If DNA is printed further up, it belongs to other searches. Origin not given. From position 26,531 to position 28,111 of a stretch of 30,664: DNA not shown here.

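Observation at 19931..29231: Integrative element that targets the 5' end of a porin gene and replaces the expressed porin with its own start-less copy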

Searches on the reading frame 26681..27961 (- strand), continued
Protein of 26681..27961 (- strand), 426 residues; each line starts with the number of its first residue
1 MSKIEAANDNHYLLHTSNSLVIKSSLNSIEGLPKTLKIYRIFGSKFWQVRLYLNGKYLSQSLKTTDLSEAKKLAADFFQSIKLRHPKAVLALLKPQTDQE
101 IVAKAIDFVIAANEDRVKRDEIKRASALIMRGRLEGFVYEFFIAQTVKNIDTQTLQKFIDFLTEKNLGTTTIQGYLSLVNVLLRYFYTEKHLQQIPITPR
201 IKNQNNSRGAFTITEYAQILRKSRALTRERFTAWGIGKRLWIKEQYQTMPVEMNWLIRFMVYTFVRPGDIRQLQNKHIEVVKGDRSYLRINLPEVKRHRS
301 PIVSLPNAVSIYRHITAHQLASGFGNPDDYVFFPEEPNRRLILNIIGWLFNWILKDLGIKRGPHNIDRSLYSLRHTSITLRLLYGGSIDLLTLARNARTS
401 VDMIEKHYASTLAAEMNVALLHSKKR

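Call 54: find_encoding_contigs(protein=P0070, flank=10000, max_places=3)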
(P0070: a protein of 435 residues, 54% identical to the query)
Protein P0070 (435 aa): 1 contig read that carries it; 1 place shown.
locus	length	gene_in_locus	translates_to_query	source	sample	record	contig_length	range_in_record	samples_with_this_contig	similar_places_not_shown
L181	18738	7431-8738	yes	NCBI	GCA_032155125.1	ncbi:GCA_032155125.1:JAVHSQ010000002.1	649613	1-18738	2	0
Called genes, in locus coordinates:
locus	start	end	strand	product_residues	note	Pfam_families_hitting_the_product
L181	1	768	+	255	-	?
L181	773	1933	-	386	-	PF00108:Thiolase_N, PF22691:Thiolase_C_1 (faint), PF02803:Thiolase_C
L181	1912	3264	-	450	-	PF00501:AMP-binding, PF13193:AMP-binding_C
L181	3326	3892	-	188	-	PF02632:BioY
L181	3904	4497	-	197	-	PF02361:CbiQ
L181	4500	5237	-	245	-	PF02463:SMC_N (faint), PF00005:ABC_tran, PF13304:AAA_21 (weak)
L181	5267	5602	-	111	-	-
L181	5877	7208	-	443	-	PF13609:Porin_4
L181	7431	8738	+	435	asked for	PF13102:Phage_int_SAM_5 (weak)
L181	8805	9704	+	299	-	PF09084:NMT1 (faint), PF00497:SBP_bac_3, PF12974:Phosphonate-bd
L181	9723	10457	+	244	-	PF00528:BPD_transp_1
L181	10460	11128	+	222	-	PF00528:BPD_transp_1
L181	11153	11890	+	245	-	PF02463:SMC_N (weak), PF00005:ABC_tran, PF13304:AAA_21 (faint)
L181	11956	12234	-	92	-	PF00111:Fer2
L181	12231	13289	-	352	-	PF00355:Rieske, PF19112:VanA_C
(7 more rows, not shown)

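Call 57: search_protein_families(library=pfam, proteins=[L105:11296-12960:-, L128:12934-14061:+, L105:14086-14643:-, L105:14747-15634:+, L105:15547-16335:+, L105:16344-17270:+, L136:7565-8791:+, L136:8818-9912:+, L146:2118-3263:+, L146:3260-4315:+], max_evalue=0.001)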
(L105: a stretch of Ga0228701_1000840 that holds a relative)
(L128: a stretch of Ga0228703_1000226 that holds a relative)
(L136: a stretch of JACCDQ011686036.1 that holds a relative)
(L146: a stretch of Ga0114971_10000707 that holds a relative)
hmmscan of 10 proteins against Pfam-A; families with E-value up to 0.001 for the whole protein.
L105:11296-12960:- (554 aa): 3 families
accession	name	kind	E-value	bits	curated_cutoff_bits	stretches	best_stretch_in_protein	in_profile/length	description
PF00753.33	Lactamase_B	-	4.7e-20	72.8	22.7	1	298-476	4-196/196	Metallo-beta-lactamase superfamily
PF00293.34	NUDIX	-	8.7e-07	29.5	21.1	0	20-71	5-50/134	NUDIX domain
PF17778.7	BLACT_WH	-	1.8e-06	28.2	22.8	1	521-548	3-30/46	Beta-lactamase associated winged helix domain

L128:12934-14061:+ (375 aa): 1 family
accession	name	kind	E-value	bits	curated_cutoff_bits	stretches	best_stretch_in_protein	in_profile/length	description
PF03401.19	TctC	-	1.4e-69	235.2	27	1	100-369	1-271/274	Tripartite tricarboxylate transporter family receptor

L105:14086-14643:- (185 aa): 1 family
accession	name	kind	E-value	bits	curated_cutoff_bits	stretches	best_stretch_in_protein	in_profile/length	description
PF02627.25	CMD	-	1.1e-06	29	23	0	44-106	5-67/84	Carboxymuconolactone decarboxylase family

L105:14747-15634:+ (295 aa): 1 family
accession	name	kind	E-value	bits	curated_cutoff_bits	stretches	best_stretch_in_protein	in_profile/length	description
PF01678.24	DAP_epimerase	-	8.8e-63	210.2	34.7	2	169-283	2-120/121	Diaminopimelate epimerase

L105:15547-16335:+ (262 aa): 1 family
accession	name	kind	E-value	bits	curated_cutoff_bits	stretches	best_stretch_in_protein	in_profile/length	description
PF04340.18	DUF484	-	7.7e-25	88.4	24.2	1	37-253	6-209/219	Protein of unknown function, DUF484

L105:16344-17270:+ (308 aa): 2 families
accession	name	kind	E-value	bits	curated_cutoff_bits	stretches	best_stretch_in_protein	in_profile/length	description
PF00589.27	Phage_integrase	-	1.2e-40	139.5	27.1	1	113-293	7-172/172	Phage integrase family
PF02899.23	Phage_int_SAM_1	-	2.6e-14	53.7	22.3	1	5-86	2-83/83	Phage integrase, N-terminal SAM-like domain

L136:7565-8791:+ (408 aa): 6 families
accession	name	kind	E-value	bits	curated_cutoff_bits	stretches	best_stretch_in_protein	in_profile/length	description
PF10672.15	Methyltrans_SAM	-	2.2e-25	90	27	1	166-352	75-254/286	S-adenosylmethionine-dependent methyltransferase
PF17785.7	PUA_3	-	1.7e-17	63.3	22.6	1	4-65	1-64/64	PUA-like domain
PF03602.21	Cons_hypoth95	-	5.8e-09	36.3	24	1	211-299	35-122/182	Conserved hypothetical protein 95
PF13847.12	Methyltransf_31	-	2.7e-07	30.8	27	1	220-350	6-123/145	Methyltransferase domain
PF13649.12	Methyltransf_25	-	1.9e-05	25.7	27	1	221-296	1-70/97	Methyltransferase domain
PF05175.20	MTS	-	0.00014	22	23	1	219-333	33-137/170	Methyltransferase small domain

L136:8818-9912:+ (364 aa): 3 families
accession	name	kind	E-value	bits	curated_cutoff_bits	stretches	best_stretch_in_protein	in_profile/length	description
PF02492.25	cobW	-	1.3e-54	184.9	20.7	1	4-183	1-177/180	CobW/HypB/UreG, nucleotide-binding domain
PF07683.19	CobW_C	-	2.8e-21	75.6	22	1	269-361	1-92/94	Cobalamin synthesis protein cobW C-terminal domain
PF25199.1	nSTAND_NTPase5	-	0.00059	20.1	34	0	5-43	43-82/145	Novel STAND NTPase 5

L146:2118-3263:+ (381 aa): 6 families
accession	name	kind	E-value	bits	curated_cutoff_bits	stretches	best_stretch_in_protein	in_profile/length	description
PF00437.27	T2SSE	-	1.2e-134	449.1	24.9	1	14-375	5-368/370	Type II/IV secretion system protein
PF13191.12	AAA_16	-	2.5e-06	28.6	32.6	1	138-238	10-103/167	AAA ATPase domain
PF13086.12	AAA_11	-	0.00036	20.8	27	1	136-178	3-44/257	AAA domain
PF12775.13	AAA_7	-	0.00085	19.3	25.8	0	138-185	20-67/181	P-loop containing dynein motor region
PF25199.1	nSTAND_NTPase5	-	0.00091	19.5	34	0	146-245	36-123/145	Novel STAND NTPase 5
PF13245.12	AAA_19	-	0.00093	19.8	25.1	0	149-225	9-80/134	AAA domain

L146:3260-4315:+ (351 aa): 1 family
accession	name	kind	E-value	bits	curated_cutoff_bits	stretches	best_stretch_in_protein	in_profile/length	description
PF00482.28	T2SSF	-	1.5e-56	190.2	25.2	2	11-133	1-125/125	Type II secretion system (T2SS), protein F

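Call 58: search_protein_families(library=pfam, proteins=[L083:3757-4698:-, L083:5004-5567:+, L083:5620-5895:+, L083:5825-6238:+, L083:6391-6897:-, L083:6993-7448:+, L130:7756-8637:+, L081:5496-6953:-, L081:5179-5481:-, L081:7874-8206:+], max_evalue=0.001)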
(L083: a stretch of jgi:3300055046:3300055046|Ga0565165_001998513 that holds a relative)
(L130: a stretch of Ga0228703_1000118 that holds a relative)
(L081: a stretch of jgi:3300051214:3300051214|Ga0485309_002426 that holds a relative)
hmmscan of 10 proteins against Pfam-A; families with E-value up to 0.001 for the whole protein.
L083:3757-4698:- (313 aa): 0 families

L083:5004-5567:+ (187 aa): 2 families
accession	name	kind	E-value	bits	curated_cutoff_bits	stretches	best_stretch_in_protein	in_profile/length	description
PF00239.26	Resolvase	-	4.5e-38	131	23.3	1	7-141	2-143/145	Resolvase, N terminal domain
PF02796.21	HTH_7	-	2.9e-08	34.1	23.8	1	145-187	1-43/45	Helix-turn-helix domain of resolvase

L083:5620-5895:+ (91 aa): 0 families

L083:5825-6238:+ (137 aa): 0 families

L083:6391-6897:- (168 aa): 0 families

L083:6993-7448:+ (151 aa): 0 families

L130:7756-8637:+ (293 aa): 2 families
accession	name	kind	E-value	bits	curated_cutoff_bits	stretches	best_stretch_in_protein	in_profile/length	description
PF00561.26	Abhydrolase_1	-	6.1e-05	23.2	25.8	1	123-197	33-108/245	alpha/beta hydrolase fold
PF12146.15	Hydrolase_4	-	0.00013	21.8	27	1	115-212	38-130/239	Serine aminopeptidase, S33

L081:5496-6953:- (485 aa): 0 families

L081:5179-5481:- (100 aa): 0 families

L081:7874-8206:+ (110 aa): 0 families

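Call 66: search_dna_similar(query=window:26681-27961:-, collection=phages, mode=protein, max_rows=8)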
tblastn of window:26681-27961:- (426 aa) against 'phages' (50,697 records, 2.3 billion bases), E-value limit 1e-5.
No match.

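Call 67: search_dna_similar(query=window:26681-27961:-, collection=plasmids, mode=protein, max_rows=8)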
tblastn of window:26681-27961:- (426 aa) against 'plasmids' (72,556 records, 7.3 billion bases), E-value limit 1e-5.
Records with a match: 6; places in all: 7; records where one place covers at least 80% of the query: 2.
Best place of each record, by identity: <60% 6.
By first word of the organism name: Rhizobium 2; Asticcacaulis 2; Novosphingobium 1; Pararhizobium 1.
By predicted mobility (MOB-suite, as given by PLSDB): conjugative 3; non-mobilizable 3.
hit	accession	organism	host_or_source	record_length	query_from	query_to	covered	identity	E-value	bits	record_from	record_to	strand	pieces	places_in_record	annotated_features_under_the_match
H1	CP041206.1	Rhizobium sp. NIBRBAC000502774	Genome assembly,Coal mine soil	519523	36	426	92%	27.7%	2e-19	99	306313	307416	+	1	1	tyrosine-type recombinase/integrase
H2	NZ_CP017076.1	Novosphingobium resinovorum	single cell,soil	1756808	30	426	93%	25.1%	4e-16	89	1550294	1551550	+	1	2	none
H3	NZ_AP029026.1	Asticcacaulis sp. DW145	-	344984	170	425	60%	29.3%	2e-11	74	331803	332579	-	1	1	site-specific integrase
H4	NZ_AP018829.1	Asticcacaulis excentricus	Lemna minor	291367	208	425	51%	28.5%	3e-11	73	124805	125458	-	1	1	site-specific integrase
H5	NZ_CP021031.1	Rhizobium sp. NXC14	Phaseolus vulgaris,cell culture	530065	350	409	14%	53.3%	1e-6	58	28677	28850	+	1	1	none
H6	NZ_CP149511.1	Pararhizobium sp. A13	Aeschynomene indica,cell ...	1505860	349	425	18%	40.3%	1e-7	62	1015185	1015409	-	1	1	none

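Call 68: predict_structure(alignment_id=A1)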
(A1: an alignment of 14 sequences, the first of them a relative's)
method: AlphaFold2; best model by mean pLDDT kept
length: 426 residues; sequences in the alignment: 14
mean_pLDDT: 59.1   pTM: 0.36
mean pLDDT of the five models: 59.1, 59.1, 58.5, 57.1, 54.5
residues with pLDDT >= 90: 15; 70-90: 142; 50-70: 87; < 50: 182
segments of 3 or more residues with pLDDT < 50: 1-18, 203-208, 229-276, 288-306, 314-316, 323-348, 375-426
pLDDT, mean of each block of 10 residues (from residue 1): 39 45 76 82 84 78 88 89 76 69 84 69 66 87 88 90 78 81 83 80 48 58 53 34 28 34 31 41 52 42 46 50 43 36 46 67 58 49 38 36 34 39 36
secondary structure, 60 per line:
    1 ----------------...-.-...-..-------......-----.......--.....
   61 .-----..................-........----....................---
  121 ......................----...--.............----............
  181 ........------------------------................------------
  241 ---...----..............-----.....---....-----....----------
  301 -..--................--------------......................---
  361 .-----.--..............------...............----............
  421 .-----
elements in order: E36-41 E47-53 E56-61 H67-84 H86-93 H98-117 H121-142 H152-164 H169-188 H213-228 H251-264 H270-274 E278-281 E287-290 H306-321 H336-357 H370-383 H390-404 H409-421

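Call 83: predict_structure(alignment_id=A2)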
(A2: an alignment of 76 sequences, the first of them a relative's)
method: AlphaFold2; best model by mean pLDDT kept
length: 426 residues; sequences in the alignment: 76
mean_pLDDT: 77.6   pTM: 0.52
mean pLDDT of the five models: 77.6, 77.3, 76.1, 75.2, 70.4
residues with pLDDT >= 90: 114; 70-90: 211; 50-70: 40; < 50: 61
segments of 3 or more residues with pLDDT < 50: 1-5, 10-17, 203-208, 295-298, 390-426
pLDDT, mean of each block of 10 residues (from residue 1): 48 47 79 82 84 79 87 87 73 69 88 84 83 92 88 92 84 89 88 83 51 85 94 82 90 93 86 91 85 58 83 94 92 89 91 90 70 77 57 43 34 38 38
secondary structure, 60 per line:
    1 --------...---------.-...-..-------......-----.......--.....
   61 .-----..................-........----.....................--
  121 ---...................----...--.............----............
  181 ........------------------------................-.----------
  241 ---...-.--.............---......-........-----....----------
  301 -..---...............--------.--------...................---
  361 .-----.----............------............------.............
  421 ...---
elements in order: E36-41 E47-53 E56-61 H67-84 H86-93 H98-118 H124-142 H152-164 H169-188 H213-228 H251-263 H267-272 E278-281 E287-290 H307-321 H339-357 H372-383 H390-401 H408-423
